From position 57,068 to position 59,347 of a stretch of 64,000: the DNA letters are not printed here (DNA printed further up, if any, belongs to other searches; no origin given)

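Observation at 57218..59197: Tat-exported multicopper oxidase inside the rif-like block: candidate dedicated rifamycin oxidase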

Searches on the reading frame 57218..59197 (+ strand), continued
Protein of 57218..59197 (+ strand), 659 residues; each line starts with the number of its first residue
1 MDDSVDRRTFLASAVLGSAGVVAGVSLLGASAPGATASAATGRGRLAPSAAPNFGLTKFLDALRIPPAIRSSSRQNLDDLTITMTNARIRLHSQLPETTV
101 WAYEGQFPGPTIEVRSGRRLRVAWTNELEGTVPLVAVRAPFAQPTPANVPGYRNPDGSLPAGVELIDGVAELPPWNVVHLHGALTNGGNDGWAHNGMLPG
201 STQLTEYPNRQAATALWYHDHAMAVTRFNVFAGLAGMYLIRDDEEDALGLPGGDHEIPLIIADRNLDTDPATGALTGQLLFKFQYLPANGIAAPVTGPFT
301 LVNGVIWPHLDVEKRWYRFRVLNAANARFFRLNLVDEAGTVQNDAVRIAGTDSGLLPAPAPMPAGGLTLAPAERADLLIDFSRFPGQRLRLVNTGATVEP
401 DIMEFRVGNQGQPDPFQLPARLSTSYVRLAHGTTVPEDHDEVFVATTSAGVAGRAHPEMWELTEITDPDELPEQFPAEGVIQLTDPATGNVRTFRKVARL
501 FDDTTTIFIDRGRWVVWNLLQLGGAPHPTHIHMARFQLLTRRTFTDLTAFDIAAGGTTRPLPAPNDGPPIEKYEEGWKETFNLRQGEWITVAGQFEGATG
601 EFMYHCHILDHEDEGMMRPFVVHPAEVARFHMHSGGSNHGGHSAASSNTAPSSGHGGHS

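Call 54: find_encoding_contigs(protein=P0011, flank=10000, max_places=1)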
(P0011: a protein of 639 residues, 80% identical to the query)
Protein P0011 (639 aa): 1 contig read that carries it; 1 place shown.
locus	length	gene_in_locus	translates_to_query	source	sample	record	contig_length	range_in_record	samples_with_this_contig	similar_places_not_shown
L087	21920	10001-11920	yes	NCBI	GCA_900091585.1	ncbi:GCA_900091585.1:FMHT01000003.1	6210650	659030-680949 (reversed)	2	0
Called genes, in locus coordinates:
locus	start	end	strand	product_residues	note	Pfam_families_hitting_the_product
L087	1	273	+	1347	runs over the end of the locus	PF21089:PKS_DH_N, PF14765:PS-DH, PF22953:SpnB_Rossmann, PF00106:adh_short, PF08659:KR, PF13561:adh_short_C2 (weak), PF00550:PP-binding, PF00155:Aminotran_1_2, +1 more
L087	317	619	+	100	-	-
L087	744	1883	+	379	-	PF00850:Hist_deacetyl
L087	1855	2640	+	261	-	PF00975:Thioesterase, PF12697:Abhydrolase_6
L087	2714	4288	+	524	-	PF07690:MFS_1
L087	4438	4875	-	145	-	PF00903:Glyoxalase, PF12681:Glyoxalase_2 (weak)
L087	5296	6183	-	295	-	PF00106:adh_short (faint), PF01073:3Beta_HSD (faint), PF01370:Epimerase, PF04321:RmlD_sub_bind (weak), PF05368:NmrA, PF13460:NAD_binding_10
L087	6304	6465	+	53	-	-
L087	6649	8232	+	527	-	-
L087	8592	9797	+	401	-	PF00067:p450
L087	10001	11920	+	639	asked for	PF07732:Cu-oxidase_3, PF07731:Cu-oxidase_2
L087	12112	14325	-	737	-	PF23139:OB_YrrC, PF14520:HHH_5 (faint), PF14490:HHH_RecD2, PF13086:AAA_11 (faint), PF13245:AAA_19, PF13604:AAA_30, PF18335:SH3_13, PF13538:UvrD_C_2, +1 more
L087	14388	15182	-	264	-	PF03704:BTAD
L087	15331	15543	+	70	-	PF19740:DUF6229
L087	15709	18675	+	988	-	PF13575:DUF4135, PF05147:LANC_like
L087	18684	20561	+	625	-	PF00005:ABC_tran, PF13304:AAA_21 (faint)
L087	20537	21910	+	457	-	PF01565:FAD_binding_4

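Call 67: list_cluster_members(proteins=[P0005, P0015, P0026, P0027, P0029, P0034, P0031, P0030])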
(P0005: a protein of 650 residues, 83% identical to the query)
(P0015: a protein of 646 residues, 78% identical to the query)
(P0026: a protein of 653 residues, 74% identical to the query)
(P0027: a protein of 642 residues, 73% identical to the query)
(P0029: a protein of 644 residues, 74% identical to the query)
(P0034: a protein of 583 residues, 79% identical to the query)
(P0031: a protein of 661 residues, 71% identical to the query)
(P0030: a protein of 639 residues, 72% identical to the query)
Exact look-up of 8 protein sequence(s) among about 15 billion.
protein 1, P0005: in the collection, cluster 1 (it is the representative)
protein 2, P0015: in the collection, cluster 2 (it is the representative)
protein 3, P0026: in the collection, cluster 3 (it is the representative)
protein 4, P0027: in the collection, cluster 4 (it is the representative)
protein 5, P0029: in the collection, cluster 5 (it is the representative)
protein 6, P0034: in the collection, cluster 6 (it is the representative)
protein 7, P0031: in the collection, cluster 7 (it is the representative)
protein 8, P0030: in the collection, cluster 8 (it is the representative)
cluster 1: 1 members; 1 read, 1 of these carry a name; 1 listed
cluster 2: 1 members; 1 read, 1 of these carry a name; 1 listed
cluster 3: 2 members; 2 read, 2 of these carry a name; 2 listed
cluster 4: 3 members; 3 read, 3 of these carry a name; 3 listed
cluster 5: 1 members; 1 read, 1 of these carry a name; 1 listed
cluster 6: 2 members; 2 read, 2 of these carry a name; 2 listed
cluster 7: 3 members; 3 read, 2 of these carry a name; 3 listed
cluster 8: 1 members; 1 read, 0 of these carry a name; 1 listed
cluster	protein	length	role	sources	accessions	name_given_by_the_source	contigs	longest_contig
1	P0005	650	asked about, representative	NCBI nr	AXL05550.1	copper oxidase [uncultured bacterium]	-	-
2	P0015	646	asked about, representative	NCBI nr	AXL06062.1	copper oxidase [uncultured bacterium]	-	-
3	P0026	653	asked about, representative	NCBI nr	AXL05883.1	copper oxidase [uncultured bacterium]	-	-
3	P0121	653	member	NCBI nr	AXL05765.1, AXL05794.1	copper oxidase [uncultured bacterium]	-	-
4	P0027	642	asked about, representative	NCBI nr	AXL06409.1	copper oxidase [uncultured bacterium]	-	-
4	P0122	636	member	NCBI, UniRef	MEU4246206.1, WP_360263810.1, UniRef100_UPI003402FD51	multicopper oxidase domain-containing protein [Amycolatopsis sp. NPDC026612] | multicopper oxidase family protein n=1 Tax=Amycolatopsis sp. NPDC026612 TaxID=3155466 ...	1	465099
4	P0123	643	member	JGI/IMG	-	FtsP/CotA-like multicopper oxidase with cupredoxin domain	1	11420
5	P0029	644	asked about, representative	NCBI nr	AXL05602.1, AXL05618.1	copper oxidase [uncultured bacterium]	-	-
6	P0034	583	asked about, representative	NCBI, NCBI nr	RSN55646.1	copper oxidase [Actinomadura sp. WAC 06369]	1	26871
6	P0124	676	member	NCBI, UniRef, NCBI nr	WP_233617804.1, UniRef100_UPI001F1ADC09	multicopper oxidase family protein [Actinomadura sp. WAC 06369] | multicopper oxidase family protein n=1 Tax=Actinomadura sp. WAC 06369 TaxID=2203193 ... | multicopper oxidase domain-containing protein [Actinomadura sp. WAC 06369]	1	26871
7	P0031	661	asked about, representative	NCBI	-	-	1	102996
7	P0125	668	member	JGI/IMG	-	FtsP/CotA-like multicopper oxidase with cupredoxin domain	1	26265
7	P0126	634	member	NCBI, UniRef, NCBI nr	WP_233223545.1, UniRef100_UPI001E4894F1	multicopper oxidase family protein [Amycolatopsis sp. CA-128772] | multicopper oxidase family protein n=1 Tax=Amycolatopsis sp. CA-128772 TaxID=2073159 ... | multicopper oxidase domain-containing protein [Amycolatopsis sp. CA-128772]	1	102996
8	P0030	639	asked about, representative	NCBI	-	-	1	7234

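Call 68: search_protein_families(library=ncbifam, proteins=[window:57218-59197:+], max_evalue=0.00001)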
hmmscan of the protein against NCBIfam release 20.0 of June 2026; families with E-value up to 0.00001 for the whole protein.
window:57218-59197:+ (659 aa): 4 families
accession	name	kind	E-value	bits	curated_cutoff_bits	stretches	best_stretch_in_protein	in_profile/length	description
NF045554.1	AmiPhnlOxPhsA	equivalog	3.6e-213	709.3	950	1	56-632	1-580/581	O-aminophenol oxidase PhsA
NF008205.1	PRK10965.1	equivalog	6.7e-48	163.8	525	2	171-392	94-297/529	multicopper oxidase CueO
NF008135.0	PRK10883.1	equivalog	3.6e-34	118.1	581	1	187-383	110-287/471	cell division protein FtsP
TIGR01480.1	copper_res_A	subfamily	7.7e-09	34.6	478.95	0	598-622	568-592/593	copper resistance system multicopper oxidase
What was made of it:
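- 57218..59197 (+): Multicopper oxidase gene, 659 aa, PhsA family, signal-bearing clade. NCBIfam PhsA model 709 bits against a cut-off of 950 (call 68).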

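Call 72: find_encoding_contigs(protein=P0021, flank=10000, max_places=1)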
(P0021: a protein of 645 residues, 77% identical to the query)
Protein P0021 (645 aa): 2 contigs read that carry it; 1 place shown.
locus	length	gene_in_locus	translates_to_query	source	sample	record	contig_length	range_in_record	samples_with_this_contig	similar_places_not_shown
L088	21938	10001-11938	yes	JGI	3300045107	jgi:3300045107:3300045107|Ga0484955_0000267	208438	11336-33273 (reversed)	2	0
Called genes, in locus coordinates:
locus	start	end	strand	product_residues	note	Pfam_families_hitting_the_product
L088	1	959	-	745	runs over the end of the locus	PF00141:peroxidase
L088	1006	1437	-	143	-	PF01475:FUR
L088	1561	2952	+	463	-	PF00501:AMP-binding, PF13193:AMP-binding_C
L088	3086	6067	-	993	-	PF02091:tRNA-synt_2e, PF02092:tRNA_synt_2f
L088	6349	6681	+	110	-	PF03992:ABM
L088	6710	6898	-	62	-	PF06902:Fer4_19, PF13459:Fer4_15, PF13370:Fer4_13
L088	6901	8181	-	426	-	PF00067:p450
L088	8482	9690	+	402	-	PF16911:PapA_C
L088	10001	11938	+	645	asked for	PF07732:Cu-oxidase_3 (weak), PF07731:Cu-oxidase_2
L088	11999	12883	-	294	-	PF02779:Transket_pyr, PF02780:Transketolase_C (faint)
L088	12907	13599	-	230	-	PF00456:Transketolase_N, PF02775:TPP_enzyme_C (weak)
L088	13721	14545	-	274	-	PF02353:CMAS, PF05175:MTS (weak), PF13489:Methyltransf_23, PF01209:Ubie_methyltran, PF13847:Methyltransf_31, PF08241:Methyltransf_11, PF08242:Methyltransf_12, PF13649:Methyltransf_25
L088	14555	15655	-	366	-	PF00196:GerE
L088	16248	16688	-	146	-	PF01220:DHquinase_II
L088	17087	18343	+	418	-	PF00067:p450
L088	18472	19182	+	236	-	PF00561:Abhydrolase_1 (faint), PF00975:Thioesterase, PF12697:Abhydrolase_6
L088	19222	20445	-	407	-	PF00067:p450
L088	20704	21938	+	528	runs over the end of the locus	PF00070:Pyr_redox (faint), PF01266:DAO (weak), PF01494:FAD_binding_3, PF07992:Pyr_redox_2 (faint)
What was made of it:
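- L088 (call 72).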

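Call 73: find_encoding_contigs(protein=P0028, flank=10000, max_places=1)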
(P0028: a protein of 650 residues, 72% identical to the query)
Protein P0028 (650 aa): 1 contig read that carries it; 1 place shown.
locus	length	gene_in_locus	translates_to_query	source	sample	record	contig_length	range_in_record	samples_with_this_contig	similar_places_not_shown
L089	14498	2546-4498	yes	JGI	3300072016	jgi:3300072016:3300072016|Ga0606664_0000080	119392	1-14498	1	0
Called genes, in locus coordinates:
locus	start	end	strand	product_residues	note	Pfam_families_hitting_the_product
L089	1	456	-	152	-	?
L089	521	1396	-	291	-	PF12697:Abhydrolase_6, PF00561:Abhydrolase_1, PF12146:Hydrolase_4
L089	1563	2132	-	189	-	PF00440:TetR_N, PF16925:TetR_C_13, PF21993:TetR_C_13_2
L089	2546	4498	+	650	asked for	PF07732:Cu-oxidase_3 (weak), PF07731:Cu-oxidase_2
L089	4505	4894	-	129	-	PF18029:Glyoxalase_6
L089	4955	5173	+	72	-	-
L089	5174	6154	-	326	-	PF02668:TauD (weak)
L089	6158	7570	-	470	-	-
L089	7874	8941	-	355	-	PF04616:Glyco_hydro_43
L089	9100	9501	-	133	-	PF12680:SnoaL_2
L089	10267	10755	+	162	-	PF00484:Pro_CA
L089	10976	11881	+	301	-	-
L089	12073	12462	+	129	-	-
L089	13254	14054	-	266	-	PF00211:Guanylate_cyc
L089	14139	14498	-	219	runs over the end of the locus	PF00072:Response_reg, PF00196:GerE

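Call 83: search_protein_families(library=pfam, proteins=[L004:16826-21886:+, L004:13253-14233:+, L004:14191-15192:+, L004:11975-12529:-], max_evalue=0.00001)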
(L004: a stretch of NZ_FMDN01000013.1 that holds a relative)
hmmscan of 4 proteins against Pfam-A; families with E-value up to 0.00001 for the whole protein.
L004:16826-21886:+ (1687 aa): 9 families
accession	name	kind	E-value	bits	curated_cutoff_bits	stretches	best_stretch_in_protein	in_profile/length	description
PF00501.34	AMP-binding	-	5.5e-99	332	29.9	1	14-369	2-384/384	AMP-binding enzyme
PF00109.32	ketoacyl-synt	-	4.3e-98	328.4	20.8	1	638-885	2-251/252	Beta-ketoacyl synthase, N-terminal domain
PF00698.26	Acyl_transf_1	-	1.7e-91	307.5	32.7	1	1162-1479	1-317/319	Acyl transferase domain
PF02801.28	Ketoacyl-synt_C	-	1.3e-44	151.5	20.8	1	894-1011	1-118/119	Beta-ketoacyl synthase, C-terminal domain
PF21089.3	PKS_DH_N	-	5.1e-22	78.2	27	1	1527-1627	1-103/103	Polyketide synthase dehydratase domain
PF13193.12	AMP-binding_C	-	1.3e-18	68.1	24.5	1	419-493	1-76/76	AMP-binding enzyme C-terminal domain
PF16197.11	KAsynt_C_assoc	-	4e-12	47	33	1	1014-1102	1-86/111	Ketoacyl-synthetase C-terminal extension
PF00550.31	PP-binding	-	1.2e-09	38.7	20.8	1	550-616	2-67/67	Phosphopantetheine attachment site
PF00108.29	Thiolase_N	-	6.9e-07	29.3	26.4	1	798-845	75-122/260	Thiolase, N-terminal domain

L004:13253-14233:+ (327 aa): 4 families
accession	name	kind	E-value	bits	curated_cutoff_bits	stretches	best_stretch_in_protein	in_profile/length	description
PF01408.29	GFO_IDH_MocA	-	2.7e-22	80.1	24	1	5-116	2-119/120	Oxidoreductase family, NAD-binding Rossmann fold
PF22725.1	GFO_IDH_MocA_C3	-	6.6e-22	78.3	27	1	125-247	1-123/124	GFO/IDH/MocA C-terminal domain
PF02894.22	GFO_IDH_MocA_C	-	4.3e-15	56.6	22.9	1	130-321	2-218/218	Oxidoreductase family, C-terminal alpha/beta domain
PF03807.23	F420_oxidored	-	3.1e-06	28.1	21.6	1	6-76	2-76/94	NADP oxidoreductase coenzyme F420-dependent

L004:14191-15192:+ (334 aa): 3 families
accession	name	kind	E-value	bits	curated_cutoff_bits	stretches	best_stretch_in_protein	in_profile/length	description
PF02894.22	GFO_IDH_MocA_C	-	2.4e-15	57.3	22.9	1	175-333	38-218/218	Oxidoreductase family, C-terminal alpha/beta domain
PF22725.1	GFO_IDH_MocA_C3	-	7.9e-14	52.2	27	1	145-259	1-124/124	GFO/IDH/MocA C-terminal domain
PF01408.29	GFO_IDH_MocA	-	6.2e-09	37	24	1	53-135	35-118/120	Oxidoreductase family, NAD-binding Rossmann fold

L004:11975-12529:- (184 aa): 0 families
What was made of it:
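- M. halophytica, next to rifS/T-orf0-rifA (call 83);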

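Call 84: find_encoding_contigs(protein=P0112, flank=8000, max_places=1)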
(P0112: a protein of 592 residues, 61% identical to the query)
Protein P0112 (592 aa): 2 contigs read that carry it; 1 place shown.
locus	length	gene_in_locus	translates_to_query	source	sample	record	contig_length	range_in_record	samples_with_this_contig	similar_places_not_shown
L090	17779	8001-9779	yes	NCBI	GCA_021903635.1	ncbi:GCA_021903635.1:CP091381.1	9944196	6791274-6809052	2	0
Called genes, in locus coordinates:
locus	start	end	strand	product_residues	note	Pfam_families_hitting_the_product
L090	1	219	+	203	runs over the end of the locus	PF00440:TetR_N, PF18556:TetR_C_35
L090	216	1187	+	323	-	PF00268:Ribonuc_red_sm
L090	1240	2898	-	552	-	PF00501:AMP-binding, PF13193:AMP-binding_C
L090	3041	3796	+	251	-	PF14011:ESX-1_EspG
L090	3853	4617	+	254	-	PF02567:PhzC-PhzF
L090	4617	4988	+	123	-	PF03733:YccF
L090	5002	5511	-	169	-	-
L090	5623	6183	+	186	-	PF01872:RibD_C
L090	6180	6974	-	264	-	PF00149:Metallophos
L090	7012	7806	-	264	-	PF00702:Hydrolase, PF13344:Hydrolase_6, PF13419:HAD_2 (weak), PF13242:Hydrolase_like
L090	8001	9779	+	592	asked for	PF07732:Cu-oxidase_3 (weak), PF07731:Cu-oxidase_2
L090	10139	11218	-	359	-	PF00005:ABC_tran, PF13304:AAA_21 (weak), PF03459:TOBE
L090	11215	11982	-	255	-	PF00528:BPD_transp_1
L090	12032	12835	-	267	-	PF12849:PBP_like_2 (weak), PF01547:SBP_bac_1, PF04069:OpuAC, PF12974:Phosphonate-bd (weak), PF13531:SBP_bac_11, PF12727:PBP_like, PF13343:SBP_bac_6 (faint)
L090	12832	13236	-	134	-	PF00376:MerR, PF12728:HTH_17, PF03459:TOBE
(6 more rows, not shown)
